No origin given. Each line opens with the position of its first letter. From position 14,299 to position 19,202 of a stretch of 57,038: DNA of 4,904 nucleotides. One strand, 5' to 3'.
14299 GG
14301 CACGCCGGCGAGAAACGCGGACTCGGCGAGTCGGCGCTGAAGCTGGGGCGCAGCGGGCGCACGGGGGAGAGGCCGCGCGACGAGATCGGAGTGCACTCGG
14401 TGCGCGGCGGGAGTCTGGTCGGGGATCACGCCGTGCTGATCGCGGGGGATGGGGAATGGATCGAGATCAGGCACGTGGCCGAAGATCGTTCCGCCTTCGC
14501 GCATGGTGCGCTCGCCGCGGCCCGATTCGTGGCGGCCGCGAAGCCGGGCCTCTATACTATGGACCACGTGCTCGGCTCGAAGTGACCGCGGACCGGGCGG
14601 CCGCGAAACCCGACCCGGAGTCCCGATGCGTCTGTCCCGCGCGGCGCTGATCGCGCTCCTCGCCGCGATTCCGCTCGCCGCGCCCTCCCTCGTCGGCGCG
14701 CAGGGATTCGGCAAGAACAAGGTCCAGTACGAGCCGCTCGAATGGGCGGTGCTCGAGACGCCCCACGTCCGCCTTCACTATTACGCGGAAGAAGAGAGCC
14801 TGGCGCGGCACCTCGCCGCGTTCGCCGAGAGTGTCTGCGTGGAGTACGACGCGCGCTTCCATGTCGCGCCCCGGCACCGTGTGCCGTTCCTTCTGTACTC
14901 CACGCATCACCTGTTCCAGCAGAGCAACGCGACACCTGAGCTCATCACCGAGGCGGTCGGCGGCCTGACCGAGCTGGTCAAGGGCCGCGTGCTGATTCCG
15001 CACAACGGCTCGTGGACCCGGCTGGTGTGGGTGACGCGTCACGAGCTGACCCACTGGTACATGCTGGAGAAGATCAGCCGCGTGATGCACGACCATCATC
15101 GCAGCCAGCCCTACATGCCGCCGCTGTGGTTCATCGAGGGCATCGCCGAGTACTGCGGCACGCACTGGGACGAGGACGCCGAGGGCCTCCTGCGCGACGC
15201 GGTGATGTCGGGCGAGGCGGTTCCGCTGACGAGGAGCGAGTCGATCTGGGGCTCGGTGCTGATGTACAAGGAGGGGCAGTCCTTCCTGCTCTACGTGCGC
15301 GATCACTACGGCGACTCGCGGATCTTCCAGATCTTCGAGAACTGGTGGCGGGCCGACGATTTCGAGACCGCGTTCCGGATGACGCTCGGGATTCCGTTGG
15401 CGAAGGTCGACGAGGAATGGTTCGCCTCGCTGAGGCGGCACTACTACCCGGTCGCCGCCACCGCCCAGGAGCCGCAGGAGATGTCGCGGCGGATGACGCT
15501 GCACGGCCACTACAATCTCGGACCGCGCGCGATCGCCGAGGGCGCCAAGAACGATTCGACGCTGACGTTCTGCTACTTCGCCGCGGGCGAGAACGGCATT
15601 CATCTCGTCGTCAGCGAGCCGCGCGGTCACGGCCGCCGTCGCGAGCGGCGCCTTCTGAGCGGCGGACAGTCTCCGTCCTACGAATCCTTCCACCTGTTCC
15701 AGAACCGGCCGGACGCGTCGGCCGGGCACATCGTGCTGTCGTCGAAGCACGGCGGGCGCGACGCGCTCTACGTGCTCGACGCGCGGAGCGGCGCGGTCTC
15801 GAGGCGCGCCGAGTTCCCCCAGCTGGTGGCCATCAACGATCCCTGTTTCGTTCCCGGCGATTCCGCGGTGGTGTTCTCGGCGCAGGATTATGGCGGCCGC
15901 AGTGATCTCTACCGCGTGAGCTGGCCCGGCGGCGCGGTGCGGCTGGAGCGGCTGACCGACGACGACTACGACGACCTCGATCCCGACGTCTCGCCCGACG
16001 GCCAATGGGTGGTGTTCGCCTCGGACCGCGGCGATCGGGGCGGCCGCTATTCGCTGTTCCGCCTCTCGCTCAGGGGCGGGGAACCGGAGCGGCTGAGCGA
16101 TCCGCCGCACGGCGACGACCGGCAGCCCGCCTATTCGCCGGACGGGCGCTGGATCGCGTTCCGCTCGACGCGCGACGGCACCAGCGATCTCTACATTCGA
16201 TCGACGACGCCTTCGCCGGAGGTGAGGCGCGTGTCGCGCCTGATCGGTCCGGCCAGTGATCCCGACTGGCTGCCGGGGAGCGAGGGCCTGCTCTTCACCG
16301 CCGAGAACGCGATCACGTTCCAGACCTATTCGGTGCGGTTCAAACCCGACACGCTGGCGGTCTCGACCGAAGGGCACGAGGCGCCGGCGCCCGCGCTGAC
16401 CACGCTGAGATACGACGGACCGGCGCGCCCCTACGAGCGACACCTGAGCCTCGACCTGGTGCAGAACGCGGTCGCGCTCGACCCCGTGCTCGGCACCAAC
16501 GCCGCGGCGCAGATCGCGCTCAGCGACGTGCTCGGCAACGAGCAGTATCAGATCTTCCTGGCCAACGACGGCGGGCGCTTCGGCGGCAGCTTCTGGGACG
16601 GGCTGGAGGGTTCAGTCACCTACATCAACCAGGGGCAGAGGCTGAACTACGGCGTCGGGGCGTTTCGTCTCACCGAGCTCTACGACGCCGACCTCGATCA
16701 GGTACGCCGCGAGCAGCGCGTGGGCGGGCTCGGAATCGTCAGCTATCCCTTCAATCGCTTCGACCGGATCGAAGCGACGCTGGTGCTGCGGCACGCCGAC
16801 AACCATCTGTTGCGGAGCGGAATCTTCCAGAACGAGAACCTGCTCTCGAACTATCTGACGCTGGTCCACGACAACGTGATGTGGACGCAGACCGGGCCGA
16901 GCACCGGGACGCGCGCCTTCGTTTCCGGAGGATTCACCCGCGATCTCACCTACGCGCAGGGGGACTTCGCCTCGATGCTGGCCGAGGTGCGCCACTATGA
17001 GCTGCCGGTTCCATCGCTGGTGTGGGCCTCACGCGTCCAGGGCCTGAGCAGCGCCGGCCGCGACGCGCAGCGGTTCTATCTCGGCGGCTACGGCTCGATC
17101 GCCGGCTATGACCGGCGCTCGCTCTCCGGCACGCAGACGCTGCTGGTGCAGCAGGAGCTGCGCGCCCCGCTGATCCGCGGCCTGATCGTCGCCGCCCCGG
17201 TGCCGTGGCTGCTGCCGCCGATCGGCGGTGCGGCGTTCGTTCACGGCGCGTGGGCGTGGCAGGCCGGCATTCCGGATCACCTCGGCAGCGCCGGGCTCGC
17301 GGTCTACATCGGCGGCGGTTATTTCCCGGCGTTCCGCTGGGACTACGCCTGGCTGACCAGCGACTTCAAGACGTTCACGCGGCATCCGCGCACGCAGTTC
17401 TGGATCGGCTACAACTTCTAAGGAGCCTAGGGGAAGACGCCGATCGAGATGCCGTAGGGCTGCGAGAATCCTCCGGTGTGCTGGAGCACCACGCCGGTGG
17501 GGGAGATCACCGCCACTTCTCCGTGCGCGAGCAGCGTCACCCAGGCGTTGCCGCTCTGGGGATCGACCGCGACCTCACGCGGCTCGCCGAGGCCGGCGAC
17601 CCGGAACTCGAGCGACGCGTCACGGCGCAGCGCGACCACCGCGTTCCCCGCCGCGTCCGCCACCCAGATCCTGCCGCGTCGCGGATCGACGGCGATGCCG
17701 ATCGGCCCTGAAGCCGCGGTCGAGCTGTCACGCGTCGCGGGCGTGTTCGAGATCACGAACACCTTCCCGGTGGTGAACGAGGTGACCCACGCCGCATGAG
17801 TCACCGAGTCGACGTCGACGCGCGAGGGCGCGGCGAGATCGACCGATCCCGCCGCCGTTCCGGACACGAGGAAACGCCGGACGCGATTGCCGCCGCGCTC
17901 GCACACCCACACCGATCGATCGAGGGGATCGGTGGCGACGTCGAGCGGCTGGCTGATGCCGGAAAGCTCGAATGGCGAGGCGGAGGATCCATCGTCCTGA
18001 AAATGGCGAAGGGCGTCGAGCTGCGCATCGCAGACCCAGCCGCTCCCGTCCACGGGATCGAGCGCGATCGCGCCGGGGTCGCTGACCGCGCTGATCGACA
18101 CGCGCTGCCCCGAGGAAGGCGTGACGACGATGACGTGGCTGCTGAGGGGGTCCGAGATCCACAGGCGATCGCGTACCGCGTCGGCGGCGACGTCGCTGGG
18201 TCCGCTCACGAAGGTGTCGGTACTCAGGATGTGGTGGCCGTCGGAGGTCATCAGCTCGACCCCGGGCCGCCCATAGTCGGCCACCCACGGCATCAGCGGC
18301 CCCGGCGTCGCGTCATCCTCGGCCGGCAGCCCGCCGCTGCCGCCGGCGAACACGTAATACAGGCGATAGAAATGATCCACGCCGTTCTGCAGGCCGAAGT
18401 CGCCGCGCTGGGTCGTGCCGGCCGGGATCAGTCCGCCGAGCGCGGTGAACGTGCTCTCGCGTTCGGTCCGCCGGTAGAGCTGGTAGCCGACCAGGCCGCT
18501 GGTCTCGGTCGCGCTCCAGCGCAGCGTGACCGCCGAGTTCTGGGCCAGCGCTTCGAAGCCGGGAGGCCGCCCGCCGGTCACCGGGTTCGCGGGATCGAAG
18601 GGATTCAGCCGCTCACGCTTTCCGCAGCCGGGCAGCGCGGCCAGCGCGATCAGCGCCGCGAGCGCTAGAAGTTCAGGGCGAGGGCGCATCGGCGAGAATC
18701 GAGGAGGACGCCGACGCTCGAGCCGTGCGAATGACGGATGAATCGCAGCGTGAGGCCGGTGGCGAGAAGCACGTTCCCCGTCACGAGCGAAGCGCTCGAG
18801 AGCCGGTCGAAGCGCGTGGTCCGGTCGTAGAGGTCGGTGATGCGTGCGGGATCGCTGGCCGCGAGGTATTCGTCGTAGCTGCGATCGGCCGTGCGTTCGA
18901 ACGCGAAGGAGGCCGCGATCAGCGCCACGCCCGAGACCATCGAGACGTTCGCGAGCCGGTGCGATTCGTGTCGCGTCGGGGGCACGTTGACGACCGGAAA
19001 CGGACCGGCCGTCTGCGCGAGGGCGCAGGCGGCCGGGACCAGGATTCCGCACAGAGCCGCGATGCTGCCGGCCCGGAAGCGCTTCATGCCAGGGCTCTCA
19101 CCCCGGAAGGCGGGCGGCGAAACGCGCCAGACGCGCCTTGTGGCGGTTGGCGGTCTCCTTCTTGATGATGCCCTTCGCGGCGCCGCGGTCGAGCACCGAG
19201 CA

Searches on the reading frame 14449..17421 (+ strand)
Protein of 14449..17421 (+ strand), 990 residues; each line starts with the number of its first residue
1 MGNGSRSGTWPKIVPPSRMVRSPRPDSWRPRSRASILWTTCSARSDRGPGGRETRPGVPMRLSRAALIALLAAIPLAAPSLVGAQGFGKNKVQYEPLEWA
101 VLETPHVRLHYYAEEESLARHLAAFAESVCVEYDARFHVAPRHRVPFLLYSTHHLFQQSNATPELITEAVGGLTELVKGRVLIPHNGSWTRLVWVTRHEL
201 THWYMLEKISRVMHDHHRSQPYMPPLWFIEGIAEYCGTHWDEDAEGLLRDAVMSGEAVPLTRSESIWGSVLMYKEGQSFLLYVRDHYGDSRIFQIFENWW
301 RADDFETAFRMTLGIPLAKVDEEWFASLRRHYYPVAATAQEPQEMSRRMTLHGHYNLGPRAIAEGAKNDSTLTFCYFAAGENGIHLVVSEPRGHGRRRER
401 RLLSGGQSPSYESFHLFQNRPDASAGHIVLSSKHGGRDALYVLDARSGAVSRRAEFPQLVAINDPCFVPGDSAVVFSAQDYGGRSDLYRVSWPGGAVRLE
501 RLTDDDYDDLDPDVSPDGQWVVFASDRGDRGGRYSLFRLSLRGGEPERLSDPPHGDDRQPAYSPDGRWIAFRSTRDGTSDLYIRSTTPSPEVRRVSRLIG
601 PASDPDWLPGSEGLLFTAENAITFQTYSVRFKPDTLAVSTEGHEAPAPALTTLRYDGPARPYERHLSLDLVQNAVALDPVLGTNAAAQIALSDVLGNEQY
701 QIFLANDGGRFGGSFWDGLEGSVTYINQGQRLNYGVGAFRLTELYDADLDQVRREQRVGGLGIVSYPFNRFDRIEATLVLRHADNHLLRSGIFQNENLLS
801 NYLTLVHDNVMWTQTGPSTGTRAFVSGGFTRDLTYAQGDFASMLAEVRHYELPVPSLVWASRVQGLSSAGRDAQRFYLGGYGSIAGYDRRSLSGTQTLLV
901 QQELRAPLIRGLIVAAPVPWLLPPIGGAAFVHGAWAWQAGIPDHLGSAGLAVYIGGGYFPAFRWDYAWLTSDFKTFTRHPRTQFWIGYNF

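Call 32: search_protein_families(library=pfam, proteins=[window:14449-17421:+])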
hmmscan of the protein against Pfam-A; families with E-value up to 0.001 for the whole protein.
window:14449-17421:+ (990 aa): 2 families
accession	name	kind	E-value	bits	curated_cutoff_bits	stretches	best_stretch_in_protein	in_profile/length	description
PF07676.18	PD40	-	4.6e-16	58.7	20.9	2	555-583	9-38/38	WD40-like Beta Propeller Repeat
PF13485.12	Peptidase_MA_2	-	0.00031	21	32.4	1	185-328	61-199/201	Peptidase MA superfamily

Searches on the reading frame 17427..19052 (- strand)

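Call 32: search_protein_families(library=pfam, proteins=[window:17427-19052:-])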
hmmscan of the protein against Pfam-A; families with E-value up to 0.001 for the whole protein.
window:17427-19052:- (541 aa): 3 families
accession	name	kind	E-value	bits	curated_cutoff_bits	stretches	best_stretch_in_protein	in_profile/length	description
PF24684.1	Vgb_lyase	-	2.3e-11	43.5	50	1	284-538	14-273/290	Virginiamycin B lyase family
PF08450.18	SGL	-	1.7e-07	31.5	26.3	0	493-525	188-219/246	SMP-30/Gluconolactonase/LRE-like region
PF01436.27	NHL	-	2.2e-07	31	20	0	449-470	3-22/28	NHL repeat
